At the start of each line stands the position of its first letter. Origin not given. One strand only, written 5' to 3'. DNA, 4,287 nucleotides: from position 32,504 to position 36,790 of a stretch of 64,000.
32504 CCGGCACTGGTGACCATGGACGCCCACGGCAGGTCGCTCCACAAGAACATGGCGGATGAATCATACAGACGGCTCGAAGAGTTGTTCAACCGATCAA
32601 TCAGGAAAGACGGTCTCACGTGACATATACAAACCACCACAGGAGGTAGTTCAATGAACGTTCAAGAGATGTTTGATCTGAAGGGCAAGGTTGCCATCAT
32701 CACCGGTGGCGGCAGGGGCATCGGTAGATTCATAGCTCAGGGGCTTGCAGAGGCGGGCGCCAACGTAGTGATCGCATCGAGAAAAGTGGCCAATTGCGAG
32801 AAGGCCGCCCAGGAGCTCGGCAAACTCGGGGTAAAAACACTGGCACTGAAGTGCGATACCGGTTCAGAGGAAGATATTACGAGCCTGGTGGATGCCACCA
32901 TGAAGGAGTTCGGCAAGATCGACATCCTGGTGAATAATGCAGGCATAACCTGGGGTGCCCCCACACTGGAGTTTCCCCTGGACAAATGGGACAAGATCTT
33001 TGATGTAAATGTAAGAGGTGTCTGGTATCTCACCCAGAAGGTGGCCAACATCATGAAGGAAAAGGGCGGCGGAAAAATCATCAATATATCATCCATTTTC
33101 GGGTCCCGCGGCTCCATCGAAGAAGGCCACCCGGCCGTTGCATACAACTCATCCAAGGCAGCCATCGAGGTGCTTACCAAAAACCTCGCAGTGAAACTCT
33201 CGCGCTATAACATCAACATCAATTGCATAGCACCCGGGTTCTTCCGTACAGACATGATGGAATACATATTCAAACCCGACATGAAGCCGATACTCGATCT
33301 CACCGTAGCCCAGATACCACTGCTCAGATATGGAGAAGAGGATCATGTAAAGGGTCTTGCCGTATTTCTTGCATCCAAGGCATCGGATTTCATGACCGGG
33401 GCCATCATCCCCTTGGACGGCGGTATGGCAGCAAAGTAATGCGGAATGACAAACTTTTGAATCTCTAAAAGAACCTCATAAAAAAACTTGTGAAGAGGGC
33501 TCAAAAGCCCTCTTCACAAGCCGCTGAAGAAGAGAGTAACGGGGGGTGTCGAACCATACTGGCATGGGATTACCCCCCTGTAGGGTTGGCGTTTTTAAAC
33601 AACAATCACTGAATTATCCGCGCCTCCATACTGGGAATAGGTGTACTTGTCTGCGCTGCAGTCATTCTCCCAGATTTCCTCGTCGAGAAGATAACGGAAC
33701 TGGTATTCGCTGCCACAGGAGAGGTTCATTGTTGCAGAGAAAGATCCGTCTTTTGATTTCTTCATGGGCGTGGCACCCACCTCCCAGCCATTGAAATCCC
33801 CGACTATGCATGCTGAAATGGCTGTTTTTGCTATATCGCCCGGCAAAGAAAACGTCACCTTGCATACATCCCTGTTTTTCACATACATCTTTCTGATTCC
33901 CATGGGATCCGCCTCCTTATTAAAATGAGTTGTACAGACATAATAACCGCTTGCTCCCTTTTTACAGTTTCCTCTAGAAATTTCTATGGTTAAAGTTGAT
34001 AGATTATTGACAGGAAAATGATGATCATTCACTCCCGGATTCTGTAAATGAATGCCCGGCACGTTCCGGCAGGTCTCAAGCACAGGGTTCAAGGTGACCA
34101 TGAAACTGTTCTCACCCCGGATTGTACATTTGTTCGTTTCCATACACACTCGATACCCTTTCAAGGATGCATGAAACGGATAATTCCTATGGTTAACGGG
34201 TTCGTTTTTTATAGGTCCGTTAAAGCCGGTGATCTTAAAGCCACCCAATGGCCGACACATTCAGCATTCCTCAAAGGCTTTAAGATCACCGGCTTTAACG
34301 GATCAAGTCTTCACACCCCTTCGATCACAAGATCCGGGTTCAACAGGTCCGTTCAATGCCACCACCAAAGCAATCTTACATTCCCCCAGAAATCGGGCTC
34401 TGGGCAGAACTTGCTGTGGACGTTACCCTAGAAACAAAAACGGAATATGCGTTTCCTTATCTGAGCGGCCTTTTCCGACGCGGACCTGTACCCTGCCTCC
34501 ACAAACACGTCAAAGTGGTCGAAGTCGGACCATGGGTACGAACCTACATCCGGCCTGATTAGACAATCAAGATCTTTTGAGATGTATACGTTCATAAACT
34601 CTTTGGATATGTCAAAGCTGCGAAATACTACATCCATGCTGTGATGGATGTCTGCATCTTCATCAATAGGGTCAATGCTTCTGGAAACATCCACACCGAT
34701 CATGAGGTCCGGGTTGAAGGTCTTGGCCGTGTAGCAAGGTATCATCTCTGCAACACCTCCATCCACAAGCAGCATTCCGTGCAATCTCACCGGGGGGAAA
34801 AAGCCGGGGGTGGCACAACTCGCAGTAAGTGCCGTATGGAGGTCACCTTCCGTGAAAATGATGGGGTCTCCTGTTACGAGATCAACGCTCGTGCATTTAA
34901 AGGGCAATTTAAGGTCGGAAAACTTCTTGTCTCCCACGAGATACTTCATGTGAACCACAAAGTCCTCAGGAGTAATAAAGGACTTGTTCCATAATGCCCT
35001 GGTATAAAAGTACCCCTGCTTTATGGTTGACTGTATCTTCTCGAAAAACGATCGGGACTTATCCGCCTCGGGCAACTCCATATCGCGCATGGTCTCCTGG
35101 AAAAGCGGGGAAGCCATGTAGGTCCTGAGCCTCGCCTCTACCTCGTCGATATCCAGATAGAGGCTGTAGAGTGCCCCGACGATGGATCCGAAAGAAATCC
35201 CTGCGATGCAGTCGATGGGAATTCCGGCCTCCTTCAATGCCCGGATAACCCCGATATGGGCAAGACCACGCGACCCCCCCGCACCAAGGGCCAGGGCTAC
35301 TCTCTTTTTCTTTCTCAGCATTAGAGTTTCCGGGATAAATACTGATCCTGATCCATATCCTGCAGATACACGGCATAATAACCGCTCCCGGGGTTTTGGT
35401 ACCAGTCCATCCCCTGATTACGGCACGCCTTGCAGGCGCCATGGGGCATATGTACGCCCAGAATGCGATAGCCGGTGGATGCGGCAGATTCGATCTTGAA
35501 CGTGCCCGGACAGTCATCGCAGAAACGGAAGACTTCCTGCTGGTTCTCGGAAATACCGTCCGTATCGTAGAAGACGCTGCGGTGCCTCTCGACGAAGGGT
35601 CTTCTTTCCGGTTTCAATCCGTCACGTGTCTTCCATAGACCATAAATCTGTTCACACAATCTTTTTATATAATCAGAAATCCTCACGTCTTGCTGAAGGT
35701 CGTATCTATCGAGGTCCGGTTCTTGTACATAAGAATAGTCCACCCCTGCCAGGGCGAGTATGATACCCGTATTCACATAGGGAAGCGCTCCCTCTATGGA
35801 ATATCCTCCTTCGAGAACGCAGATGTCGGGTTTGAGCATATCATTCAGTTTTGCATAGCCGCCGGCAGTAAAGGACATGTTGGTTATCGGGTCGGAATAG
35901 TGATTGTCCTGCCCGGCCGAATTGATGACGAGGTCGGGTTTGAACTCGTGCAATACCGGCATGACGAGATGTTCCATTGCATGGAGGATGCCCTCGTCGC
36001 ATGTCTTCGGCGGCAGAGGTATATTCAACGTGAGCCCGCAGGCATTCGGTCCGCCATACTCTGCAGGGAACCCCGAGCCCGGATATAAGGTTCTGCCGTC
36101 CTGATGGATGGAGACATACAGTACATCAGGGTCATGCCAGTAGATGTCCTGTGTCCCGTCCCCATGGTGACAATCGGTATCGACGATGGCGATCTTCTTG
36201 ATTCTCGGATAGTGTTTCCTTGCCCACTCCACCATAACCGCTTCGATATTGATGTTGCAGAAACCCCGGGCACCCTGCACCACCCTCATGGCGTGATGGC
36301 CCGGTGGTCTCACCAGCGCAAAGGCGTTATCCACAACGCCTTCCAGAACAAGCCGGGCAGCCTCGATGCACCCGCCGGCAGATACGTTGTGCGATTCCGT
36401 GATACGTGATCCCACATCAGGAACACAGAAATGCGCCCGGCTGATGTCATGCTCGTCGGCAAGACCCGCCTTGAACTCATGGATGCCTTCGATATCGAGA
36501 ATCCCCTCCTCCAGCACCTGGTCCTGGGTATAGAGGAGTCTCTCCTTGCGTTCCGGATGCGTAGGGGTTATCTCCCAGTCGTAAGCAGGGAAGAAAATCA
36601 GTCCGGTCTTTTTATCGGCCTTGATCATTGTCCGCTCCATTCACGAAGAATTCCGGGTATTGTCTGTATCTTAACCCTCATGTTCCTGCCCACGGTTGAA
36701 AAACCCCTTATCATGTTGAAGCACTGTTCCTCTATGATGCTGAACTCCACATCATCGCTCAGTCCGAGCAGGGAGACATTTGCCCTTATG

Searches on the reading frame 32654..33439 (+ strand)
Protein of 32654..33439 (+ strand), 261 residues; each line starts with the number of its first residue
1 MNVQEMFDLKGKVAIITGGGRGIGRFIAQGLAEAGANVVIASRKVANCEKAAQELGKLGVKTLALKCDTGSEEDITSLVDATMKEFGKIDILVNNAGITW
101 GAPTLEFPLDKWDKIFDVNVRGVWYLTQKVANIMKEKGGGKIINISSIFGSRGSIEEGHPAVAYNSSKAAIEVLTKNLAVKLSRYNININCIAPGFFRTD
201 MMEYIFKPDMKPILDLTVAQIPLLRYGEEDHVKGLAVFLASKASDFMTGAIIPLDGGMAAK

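Call 9: search_protein_families(library=pfam, proteins=[window:32654-33439:+])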
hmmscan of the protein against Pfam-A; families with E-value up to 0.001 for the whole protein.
window:32654-33439:+ (261 aa): 6 families
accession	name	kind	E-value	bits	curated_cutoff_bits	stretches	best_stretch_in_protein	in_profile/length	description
PF13561.12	adh_short_C2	-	1.4e-61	208.6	27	1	21-258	6-235/236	Enoyl-(Acyl carrier protein) reductase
PF00106.31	adh_short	-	1.9e-59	200.9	26.6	1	12-206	1-191/195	short chain dehydrogenase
PF08659.16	KR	-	2.2e-16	60.7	22.6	1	15-164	4-153/180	KR domain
PF01370.27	Epimerase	-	1.2e-06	28.5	20.9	1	15-179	2-157/240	NAD dependent epimerase/dehydratase family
PF03807.23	F420_oxidored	-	0.00019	22.4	21.6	1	12-60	1-46/94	NADP oxidoreductase coenzyme F420-dependent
PF03435.24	Sacchrp_dh_NADP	-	0.0003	21.6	25.1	1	18-105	5-85/129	Saccharopine dehydrogenase NADP binding domain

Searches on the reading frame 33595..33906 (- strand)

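Call 9: search_protein_families(library=pfam, proteins=[window:33595-33906:-])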
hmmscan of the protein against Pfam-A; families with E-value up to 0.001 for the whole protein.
window:33595-33906:- (103 aa): 2 families
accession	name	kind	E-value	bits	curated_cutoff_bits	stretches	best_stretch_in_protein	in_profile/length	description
PF02922.24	CBM_48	-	7.7e-06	26.6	22.4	1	26-73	19-69/83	Carbohydrate-binding module 48 (Isoamylase N-terminal domain)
PF16561.11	AMPK1_CBM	-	9.2e-06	26.2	26.8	1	32-101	14-77/85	Glycogen recognition site of AMP-activated protein kinase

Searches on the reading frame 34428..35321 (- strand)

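Call 9: search_protein_families(library=pfam, proteins=[window:34428-35321:-])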
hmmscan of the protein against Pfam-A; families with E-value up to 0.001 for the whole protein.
window:34428-35321:- (297 aa): 1 family
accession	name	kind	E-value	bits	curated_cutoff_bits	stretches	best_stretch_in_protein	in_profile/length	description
PF01734.28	Patatin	-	2.1e-30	106.8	27.7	1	10-199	1-190/191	Patatin-like phospholipase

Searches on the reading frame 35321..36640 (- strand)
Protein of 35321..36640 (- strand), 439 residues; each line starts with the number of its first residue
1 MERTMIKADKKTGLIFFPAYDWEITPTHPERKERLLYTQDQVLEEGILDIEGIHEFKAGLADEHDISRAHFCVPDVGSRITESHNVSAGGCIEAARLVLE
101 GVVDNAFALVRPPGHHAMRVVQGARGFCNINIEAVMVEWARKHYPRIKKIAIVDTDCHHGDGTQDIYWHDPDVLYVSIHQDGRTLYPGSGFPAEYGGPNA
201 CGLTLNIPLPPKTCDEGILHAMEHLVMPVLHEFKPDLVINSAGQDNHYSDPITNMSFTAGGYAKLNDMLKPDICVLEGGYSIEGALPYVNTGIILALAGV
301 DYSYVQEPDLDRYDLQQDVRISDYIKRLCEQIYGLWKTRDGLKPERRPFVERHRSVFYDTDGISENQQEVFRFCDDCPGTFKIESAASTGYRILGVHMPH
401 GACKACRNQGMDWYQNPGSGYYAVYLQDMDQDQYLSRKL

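Call 9: search_protein_families(library=pfam, proteins=[window:35321-36640:-])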
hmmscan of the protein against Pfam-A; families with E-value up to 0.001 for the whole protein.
window:35321-36640:- (439 aa): 1 family
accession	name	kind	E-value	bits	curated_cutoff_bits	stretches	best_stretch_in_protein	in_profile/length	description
PF00850.24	Hist_deacetyl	-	2.1e-62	211.6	27.9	1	79-283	76-285/298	Histone deacetylase domain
